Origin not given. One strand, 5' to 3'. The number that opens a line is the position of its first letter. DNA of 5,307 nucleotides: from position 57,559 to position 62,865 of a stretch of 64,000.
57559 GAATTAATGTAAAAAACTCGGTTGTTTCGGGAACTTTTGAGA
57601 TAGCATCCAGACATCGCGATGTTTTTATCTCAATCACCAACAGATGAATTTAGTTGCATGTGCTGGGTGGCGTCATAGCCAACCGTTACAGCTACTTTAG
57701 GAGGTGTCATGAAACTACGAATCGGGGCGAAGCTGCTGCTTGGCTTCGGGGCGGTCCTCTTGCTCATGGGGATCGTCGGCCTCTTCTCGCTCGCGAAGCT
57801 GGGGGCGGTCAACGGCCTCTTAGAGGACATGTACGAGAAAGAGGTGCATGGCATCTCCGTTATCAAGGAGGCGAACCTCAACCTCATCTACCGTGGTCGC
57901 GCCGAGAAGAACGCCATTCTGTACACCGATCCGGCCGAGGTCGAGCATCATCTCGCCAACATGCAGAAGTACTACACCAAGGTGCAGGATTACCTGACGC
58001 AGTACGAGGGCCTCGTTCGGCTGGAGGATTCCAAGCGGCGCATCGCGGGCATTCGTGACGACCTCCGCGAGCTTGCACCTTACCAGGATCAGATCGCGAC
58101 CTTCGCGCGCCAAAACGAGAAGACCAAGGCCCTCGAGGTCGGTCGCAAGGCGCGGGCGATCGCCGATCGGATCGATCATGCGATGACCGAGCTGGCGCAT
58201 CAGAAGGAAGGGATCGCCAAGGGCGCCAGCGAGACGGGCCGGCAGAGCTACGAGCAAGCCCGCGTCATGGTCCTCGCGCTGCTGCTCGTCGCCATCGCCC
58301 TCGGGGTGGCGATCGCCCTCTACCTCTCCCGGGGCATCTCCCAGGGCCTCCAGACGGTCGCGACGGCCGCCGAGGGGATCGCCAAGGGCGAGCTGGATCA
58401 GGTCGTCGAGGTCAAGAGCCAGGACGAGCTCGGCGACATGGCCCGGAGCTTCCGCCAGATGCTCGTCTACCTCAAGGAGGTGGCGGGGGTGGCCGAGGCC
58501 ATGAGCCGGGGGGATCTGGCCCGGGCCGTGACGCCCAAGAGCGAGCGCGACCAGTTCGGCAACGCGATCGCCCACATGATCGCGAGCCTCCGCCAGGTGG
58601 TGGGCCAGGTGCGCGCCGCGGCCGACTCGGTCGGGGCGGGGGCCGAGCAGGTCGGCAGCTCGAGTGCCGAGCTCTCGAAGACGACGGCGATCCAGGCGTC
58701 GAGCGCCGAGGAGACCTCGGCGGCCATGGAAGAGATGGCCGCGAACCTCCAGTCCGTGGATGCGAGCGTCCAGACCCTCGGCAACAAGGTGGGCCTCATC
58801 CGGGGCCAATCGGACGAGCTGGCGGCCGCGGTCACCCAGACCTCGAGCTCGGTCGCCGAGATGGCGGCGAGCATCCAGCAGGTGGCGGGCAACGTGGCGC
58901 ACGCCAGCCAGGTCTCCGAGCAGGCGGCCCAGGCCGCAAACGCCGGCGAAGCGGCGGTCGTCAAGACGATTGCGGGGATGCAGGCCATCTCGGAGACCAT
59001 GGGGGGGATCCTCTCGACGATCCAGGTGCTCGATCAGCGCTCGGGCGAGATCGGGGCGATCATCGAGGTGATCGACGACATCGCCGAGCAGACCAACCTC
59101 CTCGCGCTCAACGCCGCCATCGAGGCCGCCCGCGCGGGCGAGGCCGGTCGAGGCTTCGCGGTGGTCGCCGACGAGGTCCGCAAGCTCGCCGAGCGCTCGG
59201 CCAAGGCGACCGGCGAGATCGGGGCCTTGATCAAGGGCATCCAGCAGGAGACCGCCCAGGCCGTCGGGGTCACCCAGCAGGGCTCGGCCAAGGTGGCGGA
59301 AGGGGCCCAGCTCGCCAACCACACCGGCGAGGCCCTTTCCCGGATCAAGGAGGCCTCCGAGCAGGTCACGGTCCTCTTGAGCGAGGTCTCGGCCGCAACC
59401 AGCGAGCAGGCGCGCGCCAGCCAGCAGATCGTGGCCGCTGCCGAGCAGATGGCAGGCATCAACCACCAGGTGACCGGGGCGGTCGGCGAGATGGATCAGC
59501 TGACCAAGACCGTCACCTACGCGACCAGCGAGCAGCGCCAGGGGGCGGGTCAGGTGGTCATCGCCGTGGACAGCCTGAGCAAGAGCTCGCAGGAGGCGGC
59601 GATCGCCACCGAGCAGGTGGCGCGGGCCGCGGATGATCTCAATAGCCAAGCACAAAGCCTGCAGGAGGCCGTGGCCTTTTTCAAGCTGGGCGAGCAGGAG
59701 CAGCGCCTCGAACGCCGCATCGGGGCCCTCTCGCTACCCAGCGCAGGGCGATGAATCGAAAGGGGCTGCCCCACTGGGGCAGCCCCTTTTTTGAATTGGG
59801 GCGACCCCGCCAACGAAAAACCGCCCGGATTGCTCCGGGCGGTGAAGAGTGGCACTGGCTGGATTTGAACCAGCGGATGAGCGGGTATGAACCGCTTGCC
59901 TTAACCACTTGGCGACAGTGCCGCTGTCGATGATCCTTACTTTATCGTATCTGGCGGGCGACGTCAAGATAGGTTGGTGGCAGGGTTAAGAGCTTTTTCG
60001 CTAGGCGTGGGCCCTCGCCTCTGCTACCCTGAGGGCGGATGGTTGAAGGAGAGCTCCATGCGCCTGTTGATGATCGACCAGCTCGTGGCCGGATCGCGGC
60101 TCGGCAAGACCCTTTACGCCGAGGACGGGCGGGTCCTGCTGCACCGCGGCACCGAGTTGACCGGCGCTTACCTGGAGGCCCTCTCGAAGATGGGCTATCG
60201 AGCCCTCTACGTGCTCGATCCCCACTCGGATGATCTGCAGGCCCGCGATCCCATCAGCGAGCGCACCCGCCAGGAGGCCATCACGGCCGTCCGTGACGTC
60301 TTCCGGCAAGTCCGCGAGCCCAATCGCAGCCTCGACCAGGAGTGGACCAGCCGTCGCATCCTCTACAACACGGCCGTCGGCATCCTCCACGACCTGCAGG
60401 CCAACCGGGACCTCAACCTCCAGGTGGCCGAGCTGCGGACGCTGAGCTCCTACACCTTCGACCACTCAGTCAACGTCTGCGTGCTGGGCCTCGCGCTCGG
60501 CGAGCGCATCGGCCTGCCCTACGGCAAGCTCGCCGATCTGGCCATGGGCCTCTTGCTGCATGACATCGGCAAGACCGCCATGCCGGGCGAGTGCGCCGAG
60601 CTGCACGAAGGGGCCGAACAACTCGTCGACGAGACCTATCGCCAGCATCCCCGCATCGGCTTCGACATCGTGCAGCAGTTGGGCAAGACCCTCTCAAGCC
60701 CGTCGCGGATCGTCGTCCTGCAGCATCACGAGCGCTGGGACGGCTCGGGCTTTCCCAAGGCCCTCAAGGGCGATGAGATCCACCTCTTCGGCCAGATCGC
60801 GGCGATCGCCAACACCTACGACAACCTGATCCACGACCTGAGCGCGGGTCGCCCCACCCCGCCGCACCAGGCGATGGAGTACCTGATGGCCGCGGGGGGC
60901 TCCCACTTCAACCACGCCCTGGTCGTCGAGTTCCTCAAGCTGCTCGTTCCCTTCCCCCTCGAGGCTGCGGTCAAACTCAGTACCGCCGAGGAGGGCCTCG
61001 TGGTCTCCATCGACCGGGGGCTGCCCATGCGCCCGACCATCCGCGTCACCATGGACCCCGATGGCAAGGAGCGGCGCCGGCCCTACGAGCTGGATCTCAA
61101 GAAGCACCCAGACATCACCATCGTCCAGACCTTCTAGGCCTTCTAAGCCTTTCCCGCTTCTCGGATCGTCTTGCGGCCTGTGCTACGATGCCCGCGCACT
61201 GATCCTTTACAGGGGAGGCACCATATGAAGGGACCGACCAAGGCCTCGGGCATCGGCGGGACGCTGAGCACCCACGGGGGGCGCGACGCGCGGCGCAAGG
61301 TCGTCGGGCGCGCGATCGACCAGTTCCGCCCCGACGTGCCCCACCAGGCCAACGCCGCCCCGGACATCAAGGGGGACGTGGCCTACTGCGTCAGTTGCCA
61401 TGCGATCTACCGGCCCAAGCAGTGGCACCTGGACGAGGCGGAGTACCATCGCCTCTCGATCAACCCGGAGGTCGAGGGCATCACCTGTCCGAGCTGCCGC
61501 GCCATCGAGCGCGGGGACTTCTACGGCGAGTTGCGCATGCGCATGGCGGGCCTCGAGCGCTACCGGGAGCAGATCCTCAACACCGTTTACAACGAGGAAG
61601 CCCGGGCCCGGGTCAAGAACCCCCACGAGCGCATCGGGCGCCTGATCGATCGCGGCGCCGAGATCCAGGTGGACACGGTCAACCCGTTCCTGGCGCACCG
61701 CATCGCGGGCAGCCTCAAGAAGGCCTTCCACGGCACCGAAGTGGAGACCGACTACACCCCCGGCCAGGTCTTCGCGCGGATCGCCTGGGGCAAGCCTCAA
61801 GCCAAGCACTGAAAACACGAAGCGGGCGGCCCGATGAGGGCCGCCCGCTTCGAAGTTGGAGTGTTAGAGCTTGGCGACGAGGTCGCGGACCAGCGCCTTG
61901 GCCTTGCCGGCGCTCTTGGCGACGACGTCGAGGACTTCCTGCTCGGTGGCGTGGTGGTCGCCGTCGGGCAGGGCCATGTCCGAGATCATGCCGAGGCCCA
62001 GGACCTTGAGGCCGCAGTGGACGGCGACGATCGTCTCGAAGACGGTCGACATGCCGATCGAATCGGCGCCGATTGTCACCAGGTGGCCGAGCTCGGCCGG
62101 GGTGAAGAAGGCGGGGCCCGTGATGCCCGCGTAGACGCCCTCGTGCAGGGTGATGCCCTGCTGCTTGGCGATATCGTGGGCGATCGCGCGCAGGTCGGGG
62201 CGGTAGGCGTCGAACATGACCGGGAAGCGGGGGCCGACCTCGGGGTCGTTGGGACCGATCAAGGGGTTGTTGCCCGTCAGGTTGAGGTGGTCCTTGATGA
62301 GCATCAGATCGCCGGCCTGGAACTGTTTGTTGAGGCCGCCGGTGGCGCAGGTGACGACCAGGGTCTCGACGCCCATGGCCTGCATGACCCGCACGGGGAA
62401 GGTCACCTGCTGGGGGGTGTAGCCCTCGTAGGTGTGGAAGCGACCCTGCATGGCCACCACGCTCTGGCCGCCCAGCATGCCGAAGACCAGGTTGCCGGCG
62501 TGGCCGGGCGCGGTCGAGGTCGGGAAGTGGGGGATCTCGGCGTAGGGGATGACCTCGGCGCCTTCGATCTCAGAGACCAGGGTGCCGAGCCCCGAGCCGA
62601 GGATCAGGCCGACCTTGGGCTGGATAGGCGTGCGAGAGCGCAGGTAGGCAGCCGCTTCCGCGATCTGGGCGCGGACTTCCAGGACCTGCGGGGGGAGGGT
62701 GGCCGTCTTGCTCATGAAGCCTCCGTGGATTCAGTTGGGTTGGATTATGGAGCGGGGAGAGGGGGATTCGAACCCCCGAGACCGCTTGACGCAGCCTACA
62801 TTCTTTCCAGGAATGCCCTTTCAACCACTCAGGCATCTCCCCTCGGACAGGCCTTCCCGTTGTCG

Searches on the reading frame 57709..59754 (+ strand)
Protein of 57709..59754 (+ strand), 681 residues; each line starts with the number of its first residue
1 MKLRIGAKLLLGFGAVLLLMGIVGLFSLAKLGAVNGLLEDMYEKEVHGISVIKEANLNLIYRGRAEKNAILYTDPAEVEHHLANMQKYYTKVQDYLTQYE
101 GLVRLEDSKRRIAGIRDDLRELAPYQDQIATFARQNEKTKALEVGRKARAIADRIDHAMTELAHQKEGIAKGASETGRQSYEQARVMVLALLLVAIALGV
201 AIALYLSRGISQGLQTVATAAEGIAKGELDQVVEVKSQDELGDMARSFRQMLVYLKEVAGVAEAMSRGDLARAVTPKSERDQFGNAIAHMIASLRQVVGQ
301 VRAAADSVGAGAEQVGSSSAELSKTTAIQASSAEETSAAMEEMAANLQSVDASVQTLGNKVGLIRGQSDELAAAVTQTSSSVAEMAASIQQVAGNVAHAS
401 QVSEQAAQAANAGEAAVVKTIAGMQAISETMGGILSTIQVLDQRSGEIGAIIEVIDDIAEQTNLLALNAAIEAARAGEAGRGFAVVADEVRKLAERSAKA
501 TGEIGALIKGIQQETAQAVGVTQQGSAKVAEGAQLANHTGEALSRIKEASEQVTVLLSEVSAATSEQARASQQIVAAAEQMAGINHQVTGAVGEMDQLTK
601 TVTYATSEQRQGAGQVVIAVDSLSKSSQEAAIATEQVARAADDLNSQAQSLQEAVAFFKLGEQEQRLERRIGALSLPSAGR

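Call 42: search_protein_families(library=pfam, proteins=[window:57709-59754:+], max_evalue=0.001)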
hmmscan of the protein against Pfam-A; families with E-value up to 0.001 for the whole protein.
window:57709-59754:+ (681 aa): 4 families
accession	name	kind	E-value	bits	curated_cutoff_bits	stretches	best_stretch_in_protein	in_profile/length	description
PF00015.26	MCPsignal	-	1.4e-48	165.5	34.6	1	401-584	2-171/172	Methyl-accepting chemotaxis protein (MCP) signalling domain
PF12729.13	4HB_MCP_1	-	3.7e-24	85.7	27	1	2-181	1-181/181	Four helix bundle sensory module for signal transduction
PF00672.30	HAMP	-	1.1e-10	42.2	25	1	206-256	2-52/53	HAMP domain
PF04108.17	ATG17_like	-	0.00036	20.6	43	1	274-460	121-293/355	Autophagy protein ATG17-like domain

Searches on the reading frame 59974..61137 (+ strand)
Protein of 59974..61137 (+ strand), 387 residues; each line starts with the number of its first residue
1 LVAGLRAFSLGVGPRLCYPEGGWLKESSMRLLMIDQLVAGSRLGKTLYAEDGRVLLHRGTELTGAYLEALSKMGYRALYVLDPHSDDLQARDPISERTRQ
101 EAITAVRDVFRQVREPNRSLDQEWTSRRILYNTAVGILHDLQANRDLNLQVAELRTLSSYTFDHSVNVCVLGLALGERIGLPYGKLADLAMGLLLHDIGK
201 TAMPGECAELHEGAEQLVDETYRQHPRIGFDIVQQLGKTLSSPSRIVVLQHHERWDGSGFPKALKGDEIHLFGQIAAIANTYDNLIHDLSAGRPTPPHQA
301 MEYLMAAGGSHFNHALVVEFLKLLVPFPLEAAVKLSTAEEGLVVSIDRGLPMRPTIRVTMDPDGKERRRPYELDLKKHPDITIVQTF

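Call 42: search_protein_families(library=pfam, proteins=[window:59974-61137:+], max_evalue=0.001)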
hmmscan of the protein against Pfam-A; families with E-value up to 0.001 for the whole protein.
window:59974-61137:+ (387 aa): 2 families
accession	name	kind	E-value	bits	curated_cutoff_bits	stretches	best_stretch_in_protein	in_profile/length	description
PF13487.12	HD_5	-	3.2e-25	89.3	27.2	1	171-314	24-168/170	HD domain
PF01966.28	HD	-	2.3e-11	44.4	22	1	161-284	1-115/116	HD domain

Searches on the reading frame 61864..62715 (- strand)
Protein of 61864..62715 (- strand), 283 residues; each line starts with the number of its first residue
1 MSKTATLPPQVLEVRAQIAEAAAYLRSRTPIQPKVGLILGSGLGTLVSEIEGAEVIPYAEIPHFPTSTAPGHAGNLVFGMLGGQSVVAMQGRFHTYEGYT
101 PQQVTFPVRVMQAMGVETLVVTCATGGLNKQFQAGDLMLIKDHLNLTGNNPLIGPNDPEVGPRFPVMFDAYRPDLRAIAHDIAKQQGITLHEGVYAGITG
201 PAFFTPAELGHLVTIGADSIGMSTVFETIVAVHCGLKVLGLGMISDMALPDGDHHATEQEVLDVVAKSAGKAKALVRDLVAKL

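Call 42: search_protein_families(library=pfam, proteins=[window:61864-62715:-], max_evalue=0.001)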
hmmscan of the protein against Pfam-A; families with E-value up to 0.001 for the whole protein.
window:61864-62715:- (283 aa): 1 family
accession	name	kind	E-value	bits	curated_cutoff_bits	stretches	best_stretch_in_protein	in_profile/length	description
PF01048.26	PNP_UDP_1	-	5.5e-51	173.6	25.1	1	34-280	1-232/233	Phosphorylase superfamily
